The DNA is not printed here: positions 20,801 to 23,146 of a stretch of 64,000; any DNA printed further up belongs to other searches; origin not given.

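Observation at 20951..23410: Mini-protein with signal peptide and C-terminal anchor, paired with a C39-like cysteine peptidase fused to TPR, POTRA and an outer-membrane barrel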

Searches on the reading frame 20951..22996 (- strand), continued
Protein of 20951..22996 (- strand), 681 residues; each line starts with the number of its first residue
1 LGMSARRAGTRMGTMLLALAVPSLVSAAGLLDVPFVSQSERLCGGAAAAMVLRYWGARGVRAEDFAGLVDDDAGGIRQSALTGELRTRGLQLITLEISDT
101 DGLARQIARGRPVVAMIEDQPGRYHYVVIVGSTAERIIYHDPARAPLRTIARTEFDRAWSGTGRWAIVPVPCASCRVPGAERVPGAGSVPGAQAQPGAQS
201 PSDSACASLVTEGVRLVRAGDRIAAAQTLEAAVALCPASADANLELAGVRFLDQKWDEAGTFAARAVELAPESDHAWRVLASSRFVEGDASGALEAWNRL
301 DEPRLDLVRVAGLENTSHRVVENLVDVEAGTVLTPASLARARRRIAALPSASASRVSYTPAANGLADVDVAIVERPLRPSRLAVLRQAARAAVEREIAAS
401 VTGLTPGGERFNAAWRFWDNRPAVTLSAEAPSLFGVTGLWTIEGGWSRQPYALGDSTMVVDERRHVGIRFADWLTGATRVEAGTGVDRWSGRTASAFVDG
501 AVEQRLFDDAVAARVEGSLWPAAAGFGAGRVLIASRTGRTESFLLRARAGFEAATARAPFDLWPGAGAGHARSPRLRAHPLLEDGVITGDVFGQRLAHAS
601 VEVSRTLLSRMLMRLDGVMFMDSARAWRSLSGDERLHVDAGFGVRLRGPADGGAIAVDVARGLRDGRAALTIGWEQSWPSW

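Call 10: find_related_loci(query=A1, collection=genome_contigs, flank=6000)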
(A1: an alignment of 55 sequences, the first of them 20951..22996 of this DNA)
Query A1 (681 aa) in genome_contigs; peptide patterns used: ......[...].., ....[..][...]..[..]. (x = any residue, [..] = any of these).
503 stretches matched a pattern; 453 encode a relative of the query (tblastn E <= 1e-3); the best 80 are kept; 80 distinct loci.
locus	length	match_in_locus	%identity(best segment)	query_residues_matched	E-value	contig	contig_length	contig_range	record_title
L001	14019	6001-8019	74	3-681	0e+0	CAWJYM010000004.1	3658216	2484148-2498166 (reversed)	MAG: uncultured Acidobacteriota bacterium isolate MFD06742.bin.1.259 genome assembly, contig: contig_3210, whole genome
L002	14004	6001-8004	74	3-681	0e+0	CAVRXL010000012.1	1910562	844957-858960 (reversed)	MAG: uncultured Acidobacteriota bacterium isolate MFD06229.bin.1.246 genome assembly, contig: contig_8661, whole genome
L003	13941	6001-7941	55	30-681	0e+0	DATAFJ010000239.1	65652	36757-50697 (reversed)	MAG TPA_asm: Vicinamibacterales bacterium isolate SMAG_U6800 k141_5225294, whole genome shotgun sequence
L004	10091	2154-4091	46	30-681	4e-163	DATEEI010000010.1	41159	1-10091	MAG TPA_asm: Vicinamibacterales bacterium isolate SMAG_U8729 k141_1809930, whole genome shotgun sequence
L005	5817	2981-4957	45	30-679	2e-156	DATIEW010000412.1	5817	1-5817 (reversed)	MAG TPA_asm: Vicinamibacterales bacterium isolate SMAG_U16379 k141_382687, whole genome shotgun sequence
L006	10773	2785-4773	42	22-679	3e-154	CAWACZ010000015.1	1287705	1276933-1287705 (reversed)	MAG: uncultured Acidobacteriota bacterium isolate MFD00962.bin.1.10 genome assembly, contig: contig_8290, whole genome s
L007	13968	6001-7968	45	30-679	4e-152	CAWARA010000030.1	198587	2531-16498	MAG: uncultured Acidobacteriota bacterium isolate MFD02840.bin.2.141 genome assembly, contig: contig_57259, whole genome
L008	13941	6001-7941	44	27-681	3e-151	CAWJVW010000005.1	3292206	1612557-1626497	MAG: uncultured Acidobacteriota bacterium isolate MFD09206.bin.1.2 genome assembly, contig: contig_2535, whole genome sh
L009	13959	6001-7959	42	27-681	4e-149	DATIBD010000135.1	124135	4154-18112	MAG TPA_asm: Vicinamibacteria bacterium isolate SMAG_U16281 k141_1688252, whole genome shotgun sequence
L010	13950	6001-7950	41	28-681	9e-148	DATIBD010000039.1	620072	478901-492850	MAG TPA_asm: Vicinamibacteria bacterium isolate SMAG_U16281 k141_1864819, whole genome shotgun sequence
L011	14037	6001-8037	42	3-681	6e-147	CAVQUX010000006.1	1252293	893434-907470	MAG: uncultured Acidobacteriota bacterium isolate MFD10007.bin.1.37 genome assembly, contig: contig_10714, whole genome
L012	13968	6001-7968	44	27-679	4e-147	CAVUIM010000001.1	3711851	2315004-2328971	MAG: uncultured Acidobacteriota bacterium isolate MFD04651.bin.1.237 genome assembly, contig: contig_218, whole genome s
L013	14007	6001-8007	46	12-681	1e-146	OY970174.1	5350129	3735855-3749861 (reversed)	MAG: uncultured Acidobacteriota bacterium isolate MFD01275.bin.c.18 genome assembly, chromosome: 1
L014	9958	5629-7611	43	5-674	2e-146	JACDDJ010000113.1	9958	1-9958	MAG: Acidobacteria bacterium isolate MGR_bin331 SD2900_NODE_2052_length_9958_cov_0.984234, whole genome shotgun sequence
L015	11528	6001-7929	42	30-679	3e-145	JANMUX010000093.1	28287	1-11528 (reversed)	MAG: Acidobacteriota bacterium isolate SOY_1_B_metabat.173 SOY_1_B_k141_2578364, whole genome shotgun sequence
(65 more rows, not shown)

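Call 17: predict_structure(alignment_id=A1)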
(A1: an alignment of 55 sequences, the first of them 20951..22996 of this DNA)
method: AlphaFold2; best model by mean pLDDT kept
length: 681 residues; sequences in the alignment: 55
mean_pLDDT: 89.0   pTM: 0.86
mean pLDDT of the five models: 89.0, 88.4, 88.2, 87.4, 87.3
residues with pLDDT >= 90: 501; 70-90: 112; 50-70: 32; < 50: 36
segments of 3 or more residues with pLDDT < 50: 1-6, 20-26, 182-201
pLDDT, mean of each block of 10 residues (from residue 1): 47 52 54 92 96 93 95 92 95 83 91 94 93 94 92 94 94 73 43 42 77 97 98 96 98 97 98 97 97 98 96 93 95 97 96 95 94 91 87 90 93 93 96 96 96 87 97 98 97 96 96 98 93 92 92 95 73 75 84 93 94 91 93 92 88 87 94 82 72
secondary structure, 60 per line:
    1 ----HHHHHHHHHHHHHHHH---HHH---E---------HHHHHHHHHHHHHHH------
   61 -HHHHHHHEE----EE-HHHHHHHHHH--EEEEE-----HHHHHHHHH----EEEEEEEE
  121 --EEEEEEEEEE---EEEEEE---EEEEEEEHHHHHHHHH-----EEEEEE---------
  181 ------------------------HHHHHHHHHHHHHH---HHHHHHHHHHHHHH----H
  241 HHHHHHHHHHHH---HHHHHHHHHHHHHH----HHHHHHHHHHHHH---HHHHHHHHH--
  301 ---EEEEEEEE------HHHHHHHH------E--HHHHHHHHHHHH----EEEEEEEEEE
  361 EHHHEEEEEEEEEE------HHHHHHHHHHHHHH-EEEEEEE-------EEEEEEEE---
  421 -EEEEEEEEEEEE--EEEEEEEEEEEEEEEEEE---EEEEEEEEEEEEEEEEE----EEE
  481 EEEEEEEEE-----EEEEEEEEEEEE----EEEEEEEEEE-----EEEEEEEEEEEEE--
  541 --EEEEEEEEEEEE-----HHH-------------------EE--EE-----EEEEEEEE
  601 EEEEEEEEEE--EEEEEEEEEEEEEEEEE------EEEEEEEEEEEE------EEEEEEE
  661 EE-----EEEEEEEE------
elements in order (helices of 4 or more, strands of 3 or more residues): H5-20 H40-54 H62-68 H78-87 E90-94 H100-108 E113-120 E123-132 E136-141 E145-151 H152-160 E166-171 H205-218 H222-235 H240-252 H256-269 H274-286 H290-298 E304-311 H318-325 H335-346 E351-361 E365-374 H381-394 E396-402 E410-417 E422-433 E436-453 E457-473 E478-489 E495-506 E511-520 E526-538 E543-554 E593-610 E613-629 E636-647 E654-662 E668-675

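Call 20: fold_search(model_id=the predicted structure, library=pdb)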
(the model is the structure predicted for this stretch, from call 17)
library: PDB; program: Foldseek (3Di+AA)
matches with E <= 10: 1372; with E <= 0.001: 187
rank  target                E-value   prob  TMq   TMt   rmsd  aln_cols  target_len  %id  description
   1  9hiv_A                4.3e-14  1.00  0.40  0.51   7.9       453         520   13  BamADG components of the Bacteroides thetaiotaomicron BAM machinery (released 2025-08-27)
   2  8us3                  1.3e-13  1.00  0.36  0.43   7.1       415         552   16  C2 Crystal structure of TamA from Pseudomonas aeruginosa at 3.1 Ang (released 2024-06-26)
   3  8us2_A                3.3e-13  1.00  0.36  0.43   7.2       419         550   16  P22121 Crystal structure of TamA from Pseudomonas aeruginosa at 3.95 Ang (released 2024-06-26)
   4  8us2_B                5.2e-13  1.00  0.37  0.50   7.1       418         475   16  P22121 Crystal structure of TamA from Pseudomonas aeruginosa at 3.95 Ang (released 2024-06-26)
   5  8us1                  5.8e-13  1.00  0.35  0.42   7.4       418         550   15  P21 Crystal structure of TamA from Pseudomonas aeruginosa at 2.6 Ang (released 2024-06-26)
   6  8qpv_A                1.6e-12  1.00  0.38  0.35   8.2       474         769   12  Handover Complex: BAM bound OmpX and extended SurA (released 2024-09-25)
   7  9n2e_A                2.2e-12  1.00  0.36  0.42   8.6       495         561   12  Cryo-EM structure of F. johnsoniae BamAP (released 2025-07-09)
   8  9n2d_A                3.0e-12  1.00  0.37  0.40   9.1       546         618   10  Cryo-EM structure of an extended F. johnsoniae BAM complex, composite map (released 2025-07-09)
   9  7nri_A                6.3e-12  1.00  0.39  0.35   8.1       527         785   10  Structure of the darobactin-bound E. coli BAM complex (BamABCDE) (released 2021-04-21)
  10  9n2f_A                7.0e-12  1.00  0.40  0.39   7.9       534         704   11  Cryo-EM structure of F. johnsoniae BamAD (released 2025-07-16)
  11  9hg5_A                8.9e-12  1.00  0.38  0.33   9.3       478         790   11  BAM-SurA complex in the swing-in state with full length BamC resolved (released 2025-04-16)
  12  8pz2_A                9.9e-12  1.00  0.38  0.33   9.1       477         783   11  Wait Complex: Lateral open BAM bound Extended SurA (released 2024-09-25)
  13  9hg7_A                1.3e-11  1.00  0.38  0.33   9.5       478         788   10  BAM-SurA complex in the swing-out state (released 2025-04-16)
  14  8spr_A                1.9e-11  1.00  0.39  0.34   9.1       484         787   11  The cryo-EM structure of the EcBAM/EspP(beta1-12) complex (released 2024-05-08)
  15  8pz1_A                1.9e-11  1.00  0.38  0.34   9.2       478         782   11  Wait Complex: Lateral open BAM bound Compact SurA (released 2024-09-25)
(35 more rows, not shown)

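Call 55: search_solved_structures(query=A1, max_evalue=0.1)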
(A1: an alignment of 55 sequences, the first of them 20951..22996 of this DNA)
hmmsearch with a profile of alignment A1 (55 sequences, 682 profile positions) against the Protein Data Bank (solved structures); distinct sequences matched with E-value up to 0.1: 74 (the best 60 are shown).
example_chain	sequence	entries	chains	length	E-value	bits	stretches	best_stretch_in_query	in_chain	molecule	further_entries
9qhb_A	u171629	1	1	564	5.8e-69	236.1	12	210-288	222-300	Engineered tetratricopeptide repeat protein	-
8bu0_A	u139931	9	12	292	8e-46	159.7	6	210-291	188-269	Consensus tetratricopeptide repeat protein | Crystal structure of an 8-repeat consensus TPR superhelix with Zinc. | Monomer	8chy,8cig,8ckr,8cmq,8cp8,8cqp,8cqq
9qhc_A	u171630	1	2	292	5.1e-30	107.5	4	210-287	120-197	Engineered tetratricopeptide repeat protein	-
9gzg_A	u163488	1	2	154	6.2e-12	47.7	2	209-273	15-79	Engineered CTPR protein with glutamic acids for conductivity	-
8ch0_A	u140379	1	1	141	7.4e-12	47.4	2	210-291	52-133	Consensus tetratricopeptide repeat protein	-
2fo7_A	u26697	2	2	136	1.9e-11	46.1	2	210-291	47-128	SYNTHETIC CONSENSUS TPR PROTEIN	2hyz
8os1_B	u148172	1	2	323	3.7e-10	41.8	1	209-293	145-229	Peroxisome targeting signal 1 receptor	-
8ggd_E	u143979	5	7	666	2.3e-09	39.2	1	209-293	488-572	Peroxisome targeting signal 1 receptor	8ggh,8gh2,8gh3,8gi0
9fef_E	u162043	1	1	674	2.4e-09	39.1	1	209-293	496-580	Peroxisome targeting signal 1 receptor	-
3cv0_A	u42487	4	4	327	4.4e-09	38.3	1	210-294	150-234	Peroxisome targeting signal 1 receptor PEX5 | Peroxisome targeting signal 1 receptor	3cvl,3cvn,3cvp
9f8w_A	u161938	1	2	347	6.9e-09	37.6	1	210-294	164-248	Peroxisome targeting signal 1 receptor PEX5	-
3cvq_A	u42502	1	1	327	1.4e-08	36.6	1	210-294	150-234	Peroxisome targeting signal 1 receptor PEX5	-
1na0_A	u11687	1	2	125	4.3e-08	35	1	209-291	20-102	designed protein CTPR3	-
1w3b_A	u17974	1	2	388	4.8e-08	34.8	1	208-287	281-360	UDP-N-ACETYLGLUCOSAMINE--PEPTIDE N-ACETYLGLUCOSAMINYLTRANSFERASE 110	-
6eou_A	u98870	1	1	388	6.4e-08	34.4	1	208-287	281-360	UDP-N-acetylglucosamine--peptide N-acetylglucosaminyltransferase 110 kDa subunit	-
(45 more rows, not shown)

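Call 73: search_protein_families(library=pfam, proteins=[L014:3835-5139:+, L014:7803-8510:+, L001:1-555:+], max_evalue=0.001)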
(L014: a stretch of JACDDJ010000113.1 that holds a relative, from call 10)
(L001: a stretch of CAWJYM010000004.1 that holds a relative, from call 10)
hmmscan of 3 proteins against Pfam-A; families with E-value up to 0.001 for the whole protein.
L014:3835-5139:+ (435 aa): 6 families
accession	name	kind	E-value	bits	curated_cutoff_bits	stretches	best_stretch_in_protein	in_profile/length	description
PF00437.27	T2SSE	-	1.3e-46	159.4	24.9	1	133-354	65-280/370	Type II/IV secretion system protein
PF13191.12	AAA_16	-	1.2e-05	26.3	32.6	1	205-307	16-135/167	AAA ATPase domain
PF13401.12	AAA_22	-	0.00019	22.2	27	1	206-265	5-64/130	AAA domain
PF25199.1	nSTAND_NTPase5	-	0.00026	21.2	34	1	206-251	41-86/145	Novel STAND NTPase 5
PF06414.18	Zeta_toxin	-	0.00051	20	22.3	0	208-256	18-65/199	Zeta toxin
PF01935.23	DUF87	-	0.00087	19.9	23.2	0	211-263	28-80/220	Helicase HerA, central domain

L014:7803-8510:+ (236 aa): 0 families

L001:1-555:+ (185 aa): 1 family
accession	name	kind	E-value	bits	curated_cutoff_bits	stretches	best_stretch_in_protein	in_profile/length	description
PF02687.27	FtsX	-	1.1e-17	64.7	25.5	1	65-176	2-118/120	FtsX-like permease C-terminal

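Call 74: search_protein_representatives(protein=window:20951-22990:-)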
Query: 679 residues. Proteins with E-value up to 0.001 (for the whole library): 2094; up to 1e-10: 971; up to 1e-30: 470. The best 150 are listed.
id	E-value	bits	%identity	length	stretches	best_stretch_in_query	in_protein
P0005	0.0e+00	1069.9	73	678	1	5-679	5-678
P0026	3.7e-164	564.2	48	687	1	26-677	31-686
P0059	9.0e-148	510.1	44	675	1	11-673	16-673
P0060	1.1e-147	509.8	44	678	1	16-679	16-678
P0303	2.3e-142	492.2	43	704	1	23-678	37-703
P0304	1.3e-140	486.5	47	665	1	17-679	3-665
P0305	1.5e-140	486.2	44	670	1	23-674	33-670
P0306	1.1e-137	476.8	44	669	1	24-676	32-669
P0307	1.9e-136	472.6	42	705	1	20-679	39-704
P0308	3.8e-136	471.7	43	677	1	19-673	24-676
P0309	1.2e-135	470.0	43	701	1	26-678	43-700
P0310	3.2e-135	468.6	44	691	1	15-676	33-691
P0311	4.3e-135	468.2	46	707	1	24-673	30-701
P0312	3.1e-133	462.0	42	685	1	6-679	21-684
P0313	6.3e-132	457.7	41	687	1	20-679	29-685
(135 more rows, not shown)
